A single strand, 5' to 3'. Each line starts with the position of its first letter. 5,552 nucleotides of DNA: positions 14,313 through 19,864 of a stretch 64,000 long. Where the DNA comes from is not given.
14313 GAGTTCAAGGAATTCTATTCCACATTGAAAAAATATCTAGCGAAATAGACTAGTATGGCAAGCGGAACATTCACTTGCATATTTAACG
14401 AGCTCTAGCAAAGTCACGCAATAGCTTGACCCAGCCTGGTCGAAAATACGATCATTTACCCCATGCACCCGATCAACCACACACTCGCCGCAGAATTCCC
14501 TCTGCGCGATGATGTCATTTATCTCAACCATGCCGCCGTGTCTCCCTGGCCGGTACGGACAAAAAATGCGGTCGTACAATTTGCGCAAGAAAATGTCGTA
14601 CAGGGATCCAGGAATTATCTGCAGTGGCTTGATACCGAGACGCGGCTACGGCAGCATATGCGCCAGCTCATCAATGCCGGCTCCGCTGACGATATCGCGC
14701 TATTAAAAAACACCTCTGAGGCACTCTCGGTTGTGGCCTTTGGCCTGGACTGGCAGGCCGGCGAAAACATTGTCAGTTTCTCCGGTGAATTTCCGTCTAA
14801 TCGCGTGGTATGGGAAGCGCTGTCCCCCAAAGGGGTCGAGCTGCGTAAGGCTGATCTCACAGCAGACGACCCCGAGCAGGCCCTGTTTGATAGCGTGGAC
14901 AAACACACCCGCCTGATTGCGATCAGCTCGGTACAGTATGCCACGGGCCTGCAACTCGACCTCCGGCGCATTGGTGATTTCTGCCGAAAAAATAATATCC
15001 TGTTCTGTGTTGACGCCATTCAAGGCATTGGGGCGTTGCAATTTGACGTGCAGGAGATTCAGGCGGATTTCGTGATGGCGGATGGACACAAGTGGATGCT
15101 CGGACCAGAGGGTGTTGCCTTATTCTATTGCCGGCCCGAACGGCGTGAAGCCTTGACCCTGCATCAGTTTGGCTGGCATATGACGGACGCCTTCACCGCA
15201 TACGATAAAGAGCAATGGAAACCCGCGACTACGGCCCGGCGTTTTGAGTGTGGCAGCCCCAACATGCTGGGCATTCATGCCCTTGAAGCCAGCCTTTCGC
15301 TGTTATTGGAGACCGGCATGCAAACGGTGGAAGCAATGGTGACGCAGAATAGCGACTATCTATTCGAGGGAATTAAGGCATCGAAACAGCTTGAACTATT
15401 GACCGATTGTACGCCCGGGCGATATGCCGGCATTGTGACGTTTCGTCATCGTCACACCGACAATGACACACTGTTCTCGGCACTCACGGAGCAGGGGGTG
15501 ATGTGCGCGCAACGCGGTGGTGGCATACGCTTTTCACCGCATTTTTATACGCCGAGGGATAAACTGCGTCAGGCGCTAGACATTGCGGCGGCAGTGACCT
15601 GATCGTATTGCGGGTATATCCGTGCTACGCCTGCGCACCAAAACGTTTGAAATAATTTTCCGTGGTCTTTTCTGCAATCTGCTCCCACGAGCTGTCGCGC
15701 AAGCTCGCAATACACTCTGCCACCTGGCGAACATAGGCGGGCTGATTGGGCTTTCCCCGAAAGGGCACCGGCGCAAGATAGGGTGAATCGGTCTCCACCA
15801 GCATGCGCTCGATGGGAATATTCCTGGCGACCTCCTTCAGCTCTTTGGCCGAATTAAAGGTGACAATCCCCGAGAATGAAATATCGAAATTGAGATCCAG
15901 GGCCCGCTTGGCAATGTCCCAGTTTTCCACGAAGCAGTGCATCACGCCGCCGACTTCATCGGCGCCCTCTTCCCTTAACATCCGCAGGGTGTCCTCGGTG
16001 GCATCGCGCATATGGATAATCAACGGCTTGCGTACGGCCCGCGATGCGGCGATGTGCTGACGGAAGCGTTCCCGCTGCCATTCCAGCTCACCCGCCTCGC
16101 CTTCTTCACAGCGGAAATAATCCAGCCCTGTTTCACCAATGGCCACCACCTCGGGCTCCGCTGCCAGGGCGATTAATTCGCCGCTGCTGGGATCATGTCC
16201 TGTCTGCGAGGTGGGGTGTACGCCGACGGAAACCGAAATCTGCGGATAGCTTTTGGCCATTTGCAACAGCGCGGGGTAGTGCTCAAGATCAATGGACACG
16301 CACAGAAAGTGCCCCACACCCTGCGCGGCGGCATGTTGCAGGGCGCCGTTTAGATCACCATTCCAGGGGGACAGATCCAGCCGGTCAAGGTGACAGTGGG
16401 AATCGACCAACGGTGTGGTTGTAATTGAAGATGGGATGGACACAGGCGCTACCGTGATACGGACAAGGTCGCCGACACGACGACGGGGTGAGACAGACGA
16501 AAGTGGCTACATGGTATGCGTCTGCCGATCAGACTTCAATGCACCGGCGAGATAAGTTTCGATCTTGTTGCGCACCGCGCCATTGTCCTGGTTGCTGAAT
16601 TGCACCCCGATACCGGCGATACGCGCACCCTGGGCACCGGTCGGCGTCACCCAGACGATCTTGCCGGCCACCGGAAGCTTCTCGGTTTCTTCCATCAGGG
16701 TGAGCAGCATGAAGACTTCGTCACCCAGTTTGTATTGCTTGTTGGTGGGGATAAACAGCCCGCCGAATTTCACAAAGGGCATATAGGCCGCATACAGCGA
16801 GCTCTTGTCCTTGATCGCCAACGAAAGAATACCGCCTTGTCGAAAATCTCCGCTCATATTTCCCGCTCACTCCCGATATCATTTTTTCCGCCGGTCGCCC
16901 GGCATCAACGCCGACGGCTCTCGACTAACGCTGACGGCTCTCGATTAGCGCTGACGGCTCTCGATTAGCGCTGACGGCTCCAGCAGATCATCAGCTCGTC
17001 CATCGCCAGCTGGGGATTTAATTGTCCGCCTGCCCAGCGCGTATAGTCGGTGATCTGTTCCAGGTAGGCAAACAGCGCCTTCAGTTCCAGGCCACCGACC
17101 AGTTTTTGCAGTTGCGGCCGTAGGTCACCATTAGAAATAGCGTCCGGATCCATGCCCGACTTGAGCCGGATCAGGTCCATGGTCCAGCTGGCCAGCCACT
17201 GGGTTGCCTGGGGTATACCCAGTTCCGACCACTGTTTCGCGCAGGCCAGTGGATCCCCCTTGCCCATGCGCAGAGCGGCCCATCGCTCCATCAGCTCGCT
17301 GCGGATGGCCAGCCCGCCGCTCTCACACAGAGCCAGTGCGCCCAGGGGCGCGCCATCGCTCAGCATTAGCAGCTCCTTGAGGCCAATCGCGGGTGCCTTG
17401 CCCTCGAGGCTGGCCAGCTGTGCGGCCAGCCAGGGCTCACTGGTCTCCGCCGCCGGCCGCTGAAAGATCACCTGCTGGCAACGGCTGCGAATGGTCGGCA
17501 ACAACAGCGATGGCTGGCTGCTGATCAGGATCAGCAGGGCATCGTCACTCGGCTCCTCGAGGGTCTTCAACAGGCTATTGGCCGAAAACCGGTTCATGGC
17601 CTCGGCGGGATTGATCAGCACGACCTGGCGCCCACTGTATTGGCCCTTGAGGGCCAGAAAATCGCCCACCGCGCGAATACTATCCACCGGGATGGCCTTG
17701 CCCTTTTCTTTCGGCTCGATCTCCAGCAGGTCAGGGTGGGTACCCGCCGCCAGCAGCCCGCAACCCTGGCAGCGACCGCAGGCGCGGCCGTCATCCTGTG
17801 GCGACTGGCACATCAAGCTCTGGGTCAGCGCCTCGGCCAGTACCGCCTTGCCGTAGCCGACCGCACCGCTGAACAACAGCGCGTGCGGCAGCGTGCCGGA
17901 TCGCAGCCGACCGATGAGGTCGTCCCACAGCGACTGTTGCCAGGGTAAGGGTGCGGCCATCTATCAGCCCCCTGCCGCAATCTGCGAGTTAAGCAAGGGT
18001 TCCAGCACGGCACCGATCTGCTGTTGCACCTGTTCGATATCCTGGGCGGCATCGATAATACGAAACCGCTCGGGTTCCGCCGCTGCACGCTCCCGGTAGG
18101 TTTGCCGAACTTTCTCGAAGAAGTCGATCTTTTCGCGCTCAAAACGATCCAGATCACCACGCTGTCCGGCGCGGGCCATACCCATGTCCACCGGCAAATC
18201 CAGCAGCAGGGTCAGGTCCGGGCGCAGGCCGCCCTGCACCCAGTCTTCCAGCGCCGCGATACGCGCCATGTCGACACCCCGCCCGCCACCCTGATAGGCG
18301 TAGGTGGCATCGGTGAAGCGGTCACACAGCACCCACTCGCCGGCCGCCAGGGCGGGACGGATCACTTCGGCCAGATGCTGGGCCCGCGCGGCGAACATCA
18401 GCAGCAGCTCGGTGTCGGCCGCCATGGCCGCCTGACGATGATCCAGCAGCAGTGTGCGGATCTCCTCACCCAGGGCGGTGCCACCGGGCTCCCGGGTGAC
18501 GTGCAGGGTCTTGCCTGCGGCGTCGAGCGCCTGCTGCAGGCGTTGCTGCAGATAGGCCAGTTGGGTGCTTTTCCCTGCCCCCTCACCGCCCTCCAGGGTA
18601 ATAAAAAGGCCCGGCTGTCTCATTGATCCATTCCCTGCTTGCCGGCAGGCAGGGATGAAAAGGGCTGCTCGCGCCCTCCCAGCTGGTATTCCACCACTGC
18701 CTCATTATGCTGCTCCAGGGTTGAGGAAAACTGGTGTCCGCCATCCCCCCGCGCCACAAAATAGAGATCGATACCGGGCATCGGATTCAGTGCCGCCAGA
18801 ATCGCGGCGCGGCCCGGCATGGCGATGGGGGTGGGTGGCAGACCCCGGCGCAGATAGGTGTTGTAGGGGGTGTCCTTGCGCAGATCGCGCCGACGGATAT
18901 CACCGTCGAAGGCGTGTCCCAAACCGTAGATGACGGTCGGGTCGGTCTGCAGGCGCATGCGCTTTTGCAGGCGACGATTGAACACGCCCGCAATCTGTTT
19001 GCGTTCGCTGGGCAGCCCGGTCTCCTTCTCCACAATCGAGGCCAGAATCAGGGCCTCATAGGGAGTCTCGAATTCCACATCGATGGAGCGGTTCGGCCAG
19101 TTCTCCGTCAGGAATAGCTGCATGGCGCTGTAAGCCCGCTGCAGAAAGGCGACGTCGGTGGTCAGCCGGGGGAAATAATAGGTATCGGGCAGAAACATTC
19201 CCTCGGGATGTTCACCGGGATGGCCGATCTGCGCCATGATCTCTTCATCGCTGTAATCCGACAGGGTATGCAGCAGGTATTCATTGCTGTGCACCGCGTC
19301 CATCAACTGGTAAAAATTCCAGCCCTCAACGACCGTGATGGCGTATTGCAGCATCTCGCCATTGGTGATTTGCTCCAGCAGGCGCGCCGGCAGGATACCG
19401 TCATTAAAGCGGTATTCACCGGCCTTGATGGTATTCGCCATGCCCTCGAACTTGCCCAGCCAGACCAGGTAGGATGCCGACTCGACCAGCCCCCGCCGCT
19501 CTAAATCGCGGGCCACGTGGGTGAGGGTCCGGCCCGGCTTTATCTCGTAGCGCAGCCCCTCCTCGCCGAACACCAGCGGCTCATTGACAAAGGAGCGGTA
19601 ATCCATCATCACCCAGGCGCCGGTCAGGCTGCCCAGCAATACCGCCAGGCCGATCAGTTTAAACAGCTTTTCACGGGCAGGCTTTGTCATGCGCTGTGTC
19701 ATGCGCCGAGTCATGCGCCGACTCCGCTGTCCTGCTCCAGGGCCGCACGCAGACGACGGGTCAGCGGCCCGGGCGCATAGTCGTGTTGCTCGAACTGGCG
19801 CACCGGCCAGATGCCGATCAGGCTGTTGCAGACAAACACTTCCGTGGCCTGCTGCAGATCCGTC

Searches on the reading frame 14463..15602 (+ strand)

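Call 3: search_protein_families(library=pfam, proteins=[window:14463-15602:+], max_evalue=0.01)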
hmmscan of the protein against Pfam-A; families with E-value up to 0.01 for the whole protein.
window:14463-15602:+ (379 aa): 5 families
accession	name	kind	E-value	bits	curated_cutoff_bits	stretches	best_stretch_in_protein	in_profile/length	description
PF00266.25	Aminotran_5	-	5.4e-53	180.7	21.5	1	19-350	1-337/371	Aminotransferase class-V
PF00155.27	Aminotran_1_2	-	6e-05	22.8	19.7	1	37-204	22-205/361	Aminotransferase class I and II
PF01053.26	Cys_Met_Meta_PP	-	0.00024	20.2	27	1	87-217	78-205/381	Cys/Met metabolism PLP-dependent enzyme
PF00202.27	Aminotran_3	-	0.0027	16.9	30.5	0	268-374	293-398/403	Aminotransferase class-III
PF22580.2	KYNU_C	-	0.0096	16.3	27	0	297-360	9-74/90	Kynureninase C-terminal domain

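Call 5: search_protein_families(library=ncbifam, proteins=[window:14463-15602:+], max_evalue=0.01)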
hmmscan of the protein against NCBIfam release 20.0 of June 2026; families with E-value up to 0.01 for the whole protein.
window:14463-15602:+ (379 aa): 27 families (the best 25 are shown)
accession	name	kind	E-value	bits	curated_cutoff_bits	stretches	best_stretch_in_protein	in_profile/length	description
TIGR01979.1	sufS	subfamily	1.1e-39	136.5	475.1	1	16-347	17-354/403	SufS family cysteine desulfurase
TIGR01977.1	am_tr_V_EF2568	hypoth_equivalog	1.6e-33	116.2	377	1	19-349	1-331/376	cysteine desulfurase family protein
TIGR03392.1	FeS_syn_CsdA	equivalog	1.3e-29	103.6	493.6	1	10-299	8-304/398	cysteine desulfurase CsdA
NF006791.0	PRK09295.1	equivalog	1.6e-28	100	661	1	18-329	24-339/406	cysteine desulfurase SufS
NF008126.0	PRK10874.1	equivalog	7.8e-28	97.7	607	1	7-297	8-305/401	cysteine desulfurase CsdA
NF041166.1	f2_encap_cargo1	exception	5.1e-26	91.9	800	1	62-347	294-579/623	family 2A encapsulin nanocompartment cargo protein cysteine desulfurase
NF051467.1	peri_mod_PvdN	equivalog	1.6e-25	89.6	650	1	9-372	44-418/425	pyoverdine-tailoring periplasmic protein PvdN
NF040779.1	Sec_lyase_SclA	exception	9.4e-19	67.6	525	1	19-347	1-329/378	selenocysteine lyase SclA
TIGR01976.1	am_tr_V_VC1184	hypoth_equivalog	2.3e-17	63.4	352.35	1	16-234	17-242/401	cysteine desulfurase-like protein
TIGR03403.1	nifS_epsilon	equivalog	2e-16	59.8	587.7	1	67-241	52-231/382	NifS family cysteine desulfurase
NF010611.0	PRK14012.1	equivalog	1e-14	54.3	548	1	19-228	7-225/406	IscS subfamily cysteine desulfurase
TIGR02006.1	IscS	equivalog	2.3e-14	53.2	643.2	1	19-229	5-222/402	IscS subfamily cysteine desulfurase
TIGR04343.1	egtE_PLP_lyase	equivalog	3.6e-14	52.3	400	1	62-258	59-252/370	ergothioneine biosynthesis PLP-dependent enzyme EgtE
TIGR03402.1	FeS_nifS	equivalog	9.6e-14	50.9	530.75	1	20-226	2-213/379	cysteine desulfurase NifS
NF002806.0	PRK02948.1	subfamily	1.5e-12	47.2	304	1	19-228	2-217/381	IscS subfamily cysteine desulfurase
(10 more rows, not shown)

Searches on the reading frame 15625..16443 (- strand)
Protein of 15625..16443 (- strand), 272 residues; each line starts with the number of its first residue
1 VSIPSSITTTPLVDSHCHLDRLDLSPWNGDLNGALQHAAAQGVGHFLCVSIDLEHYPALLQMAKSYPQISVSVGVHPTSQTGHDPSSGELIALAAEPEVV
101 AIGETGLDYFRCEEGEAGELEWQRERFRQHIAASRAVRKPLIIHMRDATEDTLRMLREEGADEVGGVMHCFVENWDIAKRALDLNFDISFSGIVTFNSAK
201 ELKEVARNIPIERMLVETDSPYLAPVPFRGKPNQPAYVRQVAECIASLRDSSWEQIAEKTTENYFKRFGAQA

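Call 3: search_protein_families(library=pfam, proteins=[window:15625-16443:-], max_evalue=0.01)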
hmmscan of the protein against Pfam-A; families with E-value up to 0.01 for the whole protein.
window:15625-16443:- (272 aa): 1 family
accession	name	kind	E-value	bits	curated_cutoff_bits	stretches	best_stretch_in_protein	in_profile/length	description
PF01026.27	TatD_DNase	-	1.2e-76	257.9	27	1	13-268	1-252/253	TatD related DNase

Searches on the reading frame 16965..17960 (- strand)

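Call 115: search_protein_families(library=pfam, proteins=[window:16965-17960:-], max_evalue=0.001)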
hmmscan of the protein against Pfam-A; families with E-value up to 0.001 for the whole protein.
window:16965-17960:- (331 aa): 3 families
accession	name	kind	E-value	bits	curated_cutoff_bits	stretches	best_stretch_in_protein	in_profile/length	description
PF13177.12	DNA_pol3_delta2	-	4.9e-44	150.6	27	1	8-168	2-159/161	DNA polymerase III, delta subunit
PF09115.15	DNApol3-delta_C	-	1.1e-14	55.3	21.7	1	217-328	4-116/117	DNA polymerase III, delta subunit, C terminal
PF00004.35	AAA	-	0.00016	22.5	21.2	1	28-166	1-128/131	ATPase family associated with various cellular activities (AAA)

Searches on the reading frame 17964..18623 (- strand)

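Call 115: search_protein_families(library=pfam, proteins=[window:17964-18623:-], max_evalue=0.001)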
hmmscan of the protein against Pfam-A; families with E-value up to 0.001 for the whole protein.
window:17964-18623:- (219 aa): 3 families
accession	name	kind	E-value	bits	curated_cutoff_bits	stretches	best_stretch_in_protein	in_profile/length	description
PF02223.23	Thymidylate_kin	-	2.9e-50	171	27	1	10-203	1-185/185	Thymidylate kinase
PF13521.12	AAA_28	-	1.5e-07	32.2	27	1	8-179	2-149/164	AAA domain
PF13401.12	AAA_22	-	0.00059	20.6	27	0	5-59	5-55/130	AAA domain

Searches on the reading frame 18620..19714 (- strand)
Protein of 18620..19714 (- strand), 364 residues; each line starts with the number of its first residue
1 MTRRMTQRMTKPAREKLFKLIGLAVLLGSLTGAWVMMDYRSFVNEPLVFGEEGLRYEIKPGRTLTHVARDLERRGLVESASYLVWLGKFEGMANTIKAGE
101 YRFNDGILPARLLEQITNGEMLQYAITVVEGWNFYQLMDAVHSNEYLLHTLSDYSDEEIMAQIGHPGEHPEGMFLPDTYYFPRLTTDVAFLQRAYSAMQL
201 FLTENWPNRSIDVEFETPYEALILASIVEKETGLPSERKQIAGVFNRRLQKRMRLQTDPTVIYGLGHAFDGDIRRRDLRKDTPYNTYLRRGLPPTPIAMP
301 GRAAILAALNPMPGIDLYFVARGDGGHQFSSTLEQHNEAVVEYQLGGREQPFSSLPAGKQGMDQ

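Call 115: search_protein_families(library=pfam, proteins=[window:18620-19714:-], max_evalue=0.001)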
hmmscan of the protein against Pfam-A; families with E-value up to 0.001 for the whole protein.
window:18620-19714:- (364 aa): 1 family
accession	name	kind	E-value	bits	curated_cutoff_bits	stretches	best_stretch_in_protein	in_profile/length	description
PF02618.21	YceG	-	3.6e-82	276.4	32.4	1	57-340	2-273/275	YceG-like family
